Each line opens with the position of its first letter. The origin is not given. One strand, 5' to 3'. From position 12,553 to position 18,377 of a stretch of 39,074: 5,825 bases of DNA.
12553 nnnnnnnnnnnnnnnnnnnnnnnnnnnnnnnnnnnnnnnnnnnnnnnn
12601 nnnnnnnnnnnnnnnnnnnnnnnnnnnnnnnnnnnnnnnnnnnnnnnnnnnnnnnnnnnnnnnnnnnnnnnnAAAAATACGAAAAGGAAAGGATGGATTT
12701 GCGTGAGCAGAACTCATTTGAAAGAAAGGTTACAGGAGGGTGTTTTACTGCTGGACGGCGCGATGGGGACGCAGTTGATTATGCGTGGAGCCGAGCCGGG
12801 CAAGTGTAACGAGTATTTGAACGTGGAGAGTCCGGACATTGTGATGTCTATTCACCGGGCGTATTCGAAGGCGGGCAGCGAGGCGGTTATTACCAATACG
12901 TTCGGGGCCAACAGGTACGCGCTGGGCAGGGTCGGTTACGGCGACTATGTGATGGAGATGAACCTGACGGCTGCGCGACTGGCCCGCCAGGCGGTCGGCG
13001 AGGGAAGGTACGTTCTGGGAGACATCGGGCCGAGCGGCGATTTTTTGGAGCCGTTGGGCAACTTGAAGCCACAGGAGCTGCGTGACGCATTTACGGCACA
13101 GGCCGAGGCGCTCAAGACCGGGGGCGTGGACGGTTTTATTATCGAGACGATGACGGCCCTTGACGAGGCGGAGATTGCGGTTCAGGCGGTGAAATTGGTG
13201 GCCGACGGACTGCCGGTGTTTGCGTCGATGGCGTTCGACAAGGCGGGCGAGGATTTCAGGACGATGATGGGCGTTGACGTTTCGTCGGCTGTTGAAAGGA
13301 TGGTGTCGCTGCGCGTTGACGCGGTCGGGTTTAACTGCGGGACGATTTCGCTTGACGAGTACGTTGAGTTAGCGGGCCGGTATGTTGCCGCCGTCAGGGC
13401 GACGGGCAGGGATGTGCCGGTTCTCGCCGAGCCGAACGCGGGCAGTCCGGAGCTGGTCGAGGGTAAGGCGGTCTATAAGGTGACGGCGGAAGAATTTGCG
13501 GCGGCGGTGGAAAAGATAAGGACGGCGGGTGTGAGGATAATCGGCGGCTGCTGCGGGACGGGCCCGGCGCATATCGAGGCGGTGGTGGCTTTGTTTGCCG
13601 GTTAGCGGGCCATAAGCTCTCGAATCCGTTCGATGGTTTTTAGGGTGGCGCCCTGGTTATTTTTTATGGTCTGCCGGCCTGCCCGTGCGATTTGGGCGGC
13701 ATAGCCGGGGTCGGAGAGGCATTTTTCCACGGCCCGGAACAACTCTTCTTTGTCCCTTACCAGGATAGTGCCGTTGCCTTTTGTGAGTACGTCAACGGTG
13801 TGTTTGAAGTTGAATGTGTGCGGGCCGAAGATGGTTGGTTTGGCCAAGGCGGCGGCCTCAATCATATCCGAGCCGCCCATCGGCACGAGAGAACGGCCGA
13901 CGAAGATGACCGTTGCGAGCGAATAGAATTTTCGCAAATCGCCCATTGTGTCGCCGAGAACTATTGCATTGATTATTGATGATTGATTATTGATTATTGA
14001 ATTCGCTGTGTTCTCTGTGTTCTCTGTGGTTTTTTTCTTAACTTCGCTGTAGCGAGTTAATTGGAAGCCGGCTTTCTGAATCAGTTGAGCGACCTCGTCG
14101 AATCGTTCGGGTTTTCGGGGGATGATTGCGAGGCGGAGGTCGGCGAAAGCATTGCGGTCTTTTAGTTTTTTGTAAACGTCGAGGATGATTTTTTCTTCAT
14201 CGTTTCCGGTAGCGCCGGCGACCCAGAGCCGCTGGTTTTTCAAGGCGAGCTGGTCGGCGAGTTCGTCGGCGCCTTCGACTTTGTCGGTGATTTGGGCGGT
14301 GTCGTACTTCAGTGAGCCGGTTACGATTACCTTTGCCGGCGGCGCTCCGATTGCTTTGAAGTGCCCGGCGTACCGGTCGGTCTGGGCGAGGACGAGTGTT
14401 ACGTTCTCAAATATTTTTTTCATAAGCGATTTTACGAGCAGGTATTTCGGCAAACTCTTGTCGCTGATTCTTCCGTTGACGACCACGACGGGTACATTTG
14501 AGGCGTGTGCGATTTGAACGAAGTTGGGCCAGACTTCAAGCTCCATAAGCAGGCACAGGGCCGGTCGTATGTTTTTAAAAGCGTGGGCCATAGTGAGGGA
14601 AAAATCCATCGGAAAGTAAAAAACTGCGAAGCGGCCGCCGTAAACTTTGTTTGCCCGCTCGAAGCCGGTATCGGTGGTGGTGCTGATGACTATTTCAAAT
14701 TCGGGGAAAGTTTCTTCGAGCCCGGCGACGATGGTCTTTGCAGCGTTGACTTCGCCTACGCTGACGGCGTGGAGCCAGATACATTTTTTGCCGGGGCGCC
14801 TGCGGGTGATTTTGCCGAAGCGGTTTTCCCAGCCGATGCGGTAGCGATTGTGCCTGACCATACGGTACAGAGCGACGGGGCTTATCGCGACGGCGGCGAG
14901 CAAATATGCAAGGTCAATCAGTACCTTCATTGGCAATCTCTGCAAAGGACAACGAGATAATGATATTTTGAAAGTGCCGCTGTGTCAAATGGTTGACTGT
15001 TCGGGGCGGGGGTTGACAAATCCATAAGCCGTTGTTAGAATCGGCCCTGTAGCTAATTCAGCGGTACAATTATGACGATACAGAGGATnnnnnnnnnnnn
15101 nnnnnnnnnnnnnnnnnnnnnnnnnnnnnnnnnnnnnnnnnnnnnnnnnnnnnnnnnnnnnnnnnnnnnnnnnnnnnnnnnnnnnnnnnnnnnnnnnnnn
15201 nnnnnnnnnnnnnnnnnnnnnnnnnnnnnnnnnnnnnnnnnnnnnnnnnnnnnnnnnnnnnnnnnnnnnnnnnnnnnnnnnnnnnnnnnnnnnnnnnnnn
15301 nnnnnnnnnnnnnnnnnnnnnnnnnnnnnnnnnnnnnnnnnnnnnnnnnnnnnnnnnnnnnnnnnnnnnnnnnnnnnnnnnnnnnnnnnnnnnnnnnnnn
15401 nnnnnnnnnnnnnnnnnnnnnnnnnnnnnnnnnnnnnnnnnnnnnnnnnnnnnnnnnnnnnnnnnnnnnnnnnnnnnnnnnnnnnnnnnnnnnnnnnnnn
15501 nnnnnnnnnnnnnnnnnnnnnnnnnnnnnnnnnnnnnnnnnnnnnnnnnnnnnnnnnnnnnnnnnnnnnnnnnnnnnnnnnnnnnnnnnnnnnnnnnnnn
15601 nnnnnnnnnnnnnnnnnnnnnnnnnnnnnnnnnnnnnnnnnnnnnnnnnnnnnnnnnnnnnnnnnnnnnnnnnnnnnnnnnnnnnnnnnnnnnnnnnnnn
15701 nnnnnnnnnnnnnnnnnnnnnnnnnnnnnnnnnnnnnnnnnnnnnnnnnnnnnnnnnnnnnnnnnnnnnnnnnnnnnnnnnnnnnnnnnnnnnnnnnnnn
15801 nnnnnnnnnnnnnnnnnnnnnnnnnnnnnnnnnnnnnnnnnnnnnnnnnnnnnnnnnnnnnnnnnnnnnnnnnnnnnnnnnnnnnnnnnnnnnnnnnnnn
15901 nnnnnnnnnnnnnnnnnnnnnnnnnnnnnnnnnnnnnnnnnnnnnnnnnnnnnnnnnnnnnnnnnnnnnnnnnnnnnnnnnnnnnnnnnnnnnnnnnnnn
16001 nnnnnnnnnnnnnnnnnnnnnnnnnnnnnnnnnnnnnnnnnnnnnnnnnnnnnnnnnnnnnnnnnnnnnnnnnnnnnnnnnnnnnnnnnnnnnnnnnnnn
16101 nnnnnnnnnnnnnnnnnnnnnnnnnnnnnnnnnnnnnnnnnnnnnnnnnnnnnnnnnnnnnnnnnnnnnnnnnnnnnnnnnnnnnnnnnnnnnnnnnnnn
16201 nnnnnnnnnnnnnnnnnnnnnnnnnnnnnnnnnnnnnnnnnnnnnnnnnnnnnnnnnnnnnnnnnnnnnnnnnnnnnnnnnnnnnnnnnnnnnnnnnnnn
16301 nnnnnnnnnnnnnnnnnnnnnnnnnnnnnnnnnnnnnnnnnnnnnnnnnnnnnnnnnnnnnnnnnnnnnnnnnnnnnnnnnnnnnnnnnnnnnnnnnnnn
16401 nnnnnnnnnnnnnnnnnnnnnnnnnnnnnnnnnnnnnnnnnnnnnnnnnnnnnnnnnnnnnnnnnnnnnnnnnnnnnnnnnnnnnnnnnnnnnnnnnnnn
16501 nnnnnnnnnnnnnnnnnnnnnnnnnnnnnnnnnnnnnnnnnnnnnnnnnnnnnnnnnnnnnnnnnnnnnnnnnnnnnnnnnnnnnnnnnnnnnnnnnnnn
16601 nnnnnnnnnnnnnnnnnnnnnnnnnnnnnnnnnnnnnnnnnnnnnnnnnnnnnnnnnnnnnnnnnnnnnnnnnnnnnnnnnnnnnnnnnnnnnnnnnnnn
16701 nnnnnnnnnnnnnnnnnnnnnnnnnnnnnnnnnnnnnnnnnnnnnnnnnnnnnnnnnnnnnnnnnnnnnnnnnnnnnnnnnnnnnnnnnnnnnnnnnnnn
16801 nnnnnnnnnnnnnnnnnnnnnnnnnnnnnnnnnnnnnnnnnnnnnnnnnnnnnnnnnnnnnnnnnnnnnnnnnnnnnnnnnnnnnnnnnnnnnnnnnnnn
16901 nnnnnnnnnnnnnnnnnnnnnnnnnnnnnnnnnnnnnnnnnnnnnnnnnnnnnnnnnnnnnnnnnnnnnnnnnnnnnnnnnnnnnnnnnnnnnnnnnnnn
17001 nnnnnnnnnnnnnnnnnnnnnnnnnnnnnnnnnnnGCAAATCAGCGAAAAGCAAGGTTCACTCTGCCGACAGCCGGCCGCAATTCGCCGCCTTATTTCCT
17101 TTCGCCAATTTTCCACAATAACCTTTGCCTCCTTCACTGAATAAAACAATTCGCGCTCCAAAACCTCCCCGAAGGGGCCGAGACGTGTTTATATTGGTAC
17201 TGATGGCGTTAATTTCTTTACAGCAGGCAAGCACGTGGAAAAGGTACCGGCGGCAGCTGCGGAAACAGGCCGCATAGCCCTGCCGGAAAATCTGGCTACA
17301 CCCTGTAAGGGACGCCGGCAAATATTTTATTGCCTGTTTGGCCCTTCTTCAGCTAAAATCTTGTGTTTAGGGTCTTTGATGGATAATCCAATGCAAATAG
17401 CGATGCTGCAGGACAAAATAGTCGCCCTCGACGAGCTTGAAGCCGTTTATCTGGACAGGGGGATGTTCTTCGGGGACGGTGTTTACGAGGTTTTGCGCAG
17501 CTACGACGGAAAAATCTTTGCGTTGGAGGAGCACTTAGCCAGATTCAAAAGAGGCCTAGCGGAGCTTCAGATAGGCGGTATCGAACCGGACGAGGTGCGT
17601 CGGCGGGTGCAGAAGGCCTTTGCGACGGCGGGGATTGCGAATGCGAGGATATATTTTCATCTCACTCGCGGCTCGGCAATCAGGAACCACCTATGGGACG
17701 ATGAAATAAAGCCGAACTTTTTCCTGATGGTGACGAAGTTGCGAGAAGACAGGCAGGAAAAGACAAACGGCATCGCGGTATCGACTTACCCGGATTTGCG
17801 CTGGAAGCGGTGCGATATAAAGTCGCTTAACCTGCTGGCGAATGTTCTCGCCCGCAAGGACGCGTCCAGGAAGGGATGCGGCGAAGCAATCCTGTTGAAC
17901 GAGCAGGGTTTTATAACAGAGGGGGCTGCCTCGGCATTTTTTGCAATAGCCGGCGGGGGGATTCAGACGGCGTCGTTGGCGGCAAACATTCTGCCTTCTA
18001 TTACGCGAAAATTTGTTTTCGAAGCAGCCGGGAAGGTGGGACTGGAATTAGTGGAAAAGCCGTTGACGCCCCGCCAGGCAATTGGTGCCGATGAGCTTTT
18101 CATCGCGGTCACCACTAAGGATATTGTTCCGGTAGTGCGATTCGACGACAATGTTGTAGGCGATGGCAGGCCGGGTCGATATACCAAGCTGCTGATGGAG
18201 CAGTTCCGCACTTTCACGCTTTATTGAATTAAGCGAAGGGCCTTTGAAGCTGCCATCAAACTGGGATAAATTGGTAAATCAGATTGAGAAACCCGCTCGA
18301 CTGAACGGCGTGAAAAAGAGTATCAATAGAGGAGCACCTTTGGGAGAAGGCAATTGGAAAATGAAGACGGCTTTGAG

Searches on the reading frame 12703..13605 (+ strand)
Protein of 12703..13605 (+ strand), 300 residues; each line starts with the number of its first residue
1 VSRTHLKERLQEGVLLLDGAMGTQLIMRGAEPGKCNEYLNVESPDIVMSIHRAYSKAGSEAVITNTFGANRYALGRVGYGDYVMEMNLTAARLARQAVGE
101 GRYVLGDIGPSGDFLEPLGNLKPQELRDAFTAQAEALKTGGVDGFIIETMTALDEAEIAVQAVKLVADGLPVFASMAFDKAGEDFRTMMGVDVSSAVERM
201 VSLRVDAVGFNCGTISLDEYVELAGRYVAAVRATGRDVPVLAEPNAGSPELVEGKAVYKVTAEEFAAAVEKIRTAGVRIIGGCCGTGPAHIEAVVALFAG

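Call 5: search_protein_families(library=pfam, proteins=[window:12703-13605:+])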
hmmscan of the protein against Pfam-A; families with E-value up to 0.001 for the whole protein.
window:12703-13605:+ (300 aa): 1 family
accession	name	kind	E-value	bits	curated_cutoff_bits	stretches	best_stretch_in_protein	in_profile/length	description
PF02574.22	S-methyl_trans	-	4.3e-69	234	22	1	15-296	1-281/283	Homocysteine S-methyltransferase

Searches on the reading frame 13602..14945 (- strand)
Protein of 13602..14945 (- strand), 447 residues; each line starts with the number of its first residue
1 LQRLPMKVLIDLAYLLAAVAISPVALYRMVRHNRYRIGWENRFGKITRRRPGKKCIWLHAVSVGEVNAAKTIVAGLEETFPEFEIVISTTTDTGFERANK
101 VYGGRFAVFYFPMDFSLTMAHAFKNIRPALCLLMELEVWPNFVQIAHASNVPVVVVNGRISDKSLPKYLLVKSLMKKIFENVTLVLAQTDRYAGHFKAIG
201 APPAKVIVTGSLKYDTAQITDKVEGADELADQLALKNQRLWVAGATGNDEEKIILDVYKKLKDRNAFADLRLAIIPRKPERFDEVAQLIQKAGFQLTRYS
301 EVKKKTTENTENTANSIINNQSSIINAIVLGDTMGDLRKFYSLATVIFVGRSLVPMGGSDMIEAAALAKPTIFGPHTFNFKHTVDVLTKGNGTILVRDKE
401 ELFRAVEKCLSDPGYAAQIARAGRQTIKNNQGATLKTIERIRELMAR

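Call 5: search_protein_families(library=pfam, proteins=[window:13602-14945:-])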
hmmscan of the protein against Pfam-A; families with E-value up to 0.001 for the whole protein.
window:13602-14945:- (447 aa): 4 families
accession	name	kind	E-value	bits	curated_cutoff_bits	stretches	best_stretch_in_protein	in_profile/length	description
PF04413.22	Glycos_transf_N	-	4.8e-57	192.8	23.9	1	39-215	3-178/179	3-Deoxy-D-manno-octulosonic-acid transferase (kdotransferase)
PF00534.26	Glycos_transf_1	-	0.00023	21.2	26.4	0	326-425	74-171/172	Glycosyl transferases group 1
PF13524.12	Glyco_trans_1_2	-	0.00045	20.6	25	0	363-429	69-131/144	Glycosyl transferase-like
PF02350.25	Epimerase_2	-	0.00089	18.6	30.6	0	184-332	125-279/347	UDP-N-acetylglucosamine 2-epimerase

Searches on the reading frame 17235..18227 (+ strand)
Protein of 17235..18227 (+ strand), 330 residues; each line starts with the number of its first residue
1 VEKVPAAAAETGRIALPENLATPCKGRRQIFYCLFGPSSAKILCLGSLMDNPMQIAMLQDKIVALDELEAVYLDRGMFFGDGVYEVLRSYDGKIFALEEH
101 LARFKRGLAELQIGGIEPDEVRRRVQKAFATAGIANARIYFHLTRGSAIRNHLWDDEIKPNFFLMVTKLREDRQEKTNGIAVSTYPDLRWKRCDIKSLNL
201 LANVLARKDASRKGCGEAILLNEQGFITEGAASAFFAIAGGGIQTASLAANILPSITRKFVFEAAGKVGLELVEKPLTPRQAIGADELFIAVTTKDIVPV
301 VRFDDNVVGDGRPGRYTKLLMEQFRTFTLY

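Call 5: search_protein_families(library=pfam, proteins=[window:17235-18227:+])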
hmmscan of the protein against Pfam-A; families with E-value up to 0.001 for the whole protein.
window:17235-18227:+ (330 aa): 1 family
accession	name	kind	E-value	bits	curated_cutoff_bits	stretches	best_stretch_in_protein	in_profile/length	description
PF01063.24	Aminotran_4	-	1.6e-46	159.4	28.5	1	82-302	1-222/223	Amino-transferase class IV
